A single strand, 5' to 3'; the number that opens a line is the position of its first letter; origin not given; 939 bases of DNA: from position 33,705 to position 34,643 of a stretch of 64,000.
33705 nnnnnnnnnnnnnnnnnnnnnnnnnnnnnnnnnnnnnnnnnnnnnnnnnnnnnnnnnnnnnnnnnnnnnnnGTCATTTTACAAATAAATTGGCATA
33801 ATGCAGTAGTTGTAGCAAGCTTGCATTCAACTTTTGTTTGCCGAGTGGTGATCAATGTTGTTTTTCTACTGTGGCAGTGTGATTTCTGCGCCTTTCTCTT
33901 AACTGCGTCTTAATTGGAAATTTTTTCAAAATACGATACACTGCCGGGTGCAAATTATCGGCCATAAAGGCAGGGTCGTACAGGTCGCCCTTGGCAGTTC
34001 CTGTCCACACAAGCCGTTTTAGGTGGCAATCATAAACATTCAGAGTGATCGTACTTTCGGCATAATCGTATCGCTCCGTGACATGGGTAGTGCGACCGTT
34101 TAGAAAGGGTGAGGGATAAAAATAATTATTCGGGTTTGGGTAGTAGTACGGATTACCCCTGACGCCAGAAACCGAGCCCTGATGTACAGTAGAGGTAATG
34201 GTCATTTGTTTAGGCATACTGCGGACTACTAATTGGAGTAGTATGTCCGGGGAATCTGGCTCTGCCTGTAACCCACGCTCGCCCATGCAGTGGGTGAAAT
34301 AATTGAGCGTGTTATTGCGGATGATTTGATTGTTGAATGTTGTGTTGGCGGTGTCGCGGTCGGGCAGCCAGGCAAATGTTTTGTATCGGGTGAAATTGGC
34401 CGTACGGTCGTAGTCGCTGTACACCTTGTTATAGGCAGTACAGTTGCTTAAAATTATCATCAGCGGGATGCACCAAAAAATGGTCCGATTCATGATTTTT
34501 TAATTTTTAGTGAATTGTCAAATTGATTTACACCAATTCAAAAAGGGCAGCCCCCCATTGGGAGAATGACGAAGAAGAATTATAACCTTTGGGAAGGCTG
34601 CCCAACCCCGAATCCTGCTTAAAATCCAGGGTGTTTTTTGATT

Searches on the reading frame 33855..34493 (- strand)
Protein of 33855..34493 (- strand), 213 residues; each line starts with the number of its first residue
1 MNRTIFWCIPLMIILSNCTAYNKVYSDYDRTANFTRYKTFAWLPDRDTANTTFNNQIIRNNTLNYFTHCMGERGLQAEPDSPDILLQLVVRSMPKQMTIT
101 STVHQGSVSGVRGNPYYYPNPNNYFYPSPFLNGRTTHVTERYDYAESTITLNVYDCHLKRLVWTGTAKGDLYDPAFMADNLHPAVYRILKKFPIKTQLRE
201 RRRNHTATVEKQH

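Call 11: search_protein_families(library=pfam, proteins=[window:33855-34493:-], max_evalue=0.001)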
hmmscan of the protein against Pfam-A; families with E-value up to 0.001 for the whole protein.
window:33855-34493:- (213 aa): 1 family
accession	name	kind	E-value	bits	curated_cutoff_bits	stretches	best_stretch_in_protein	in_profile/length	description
PF13590.11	DUF4136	-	2.8e-26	93.2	32.8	1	24-193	1-151/152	Domain of unknown function (DUF4136)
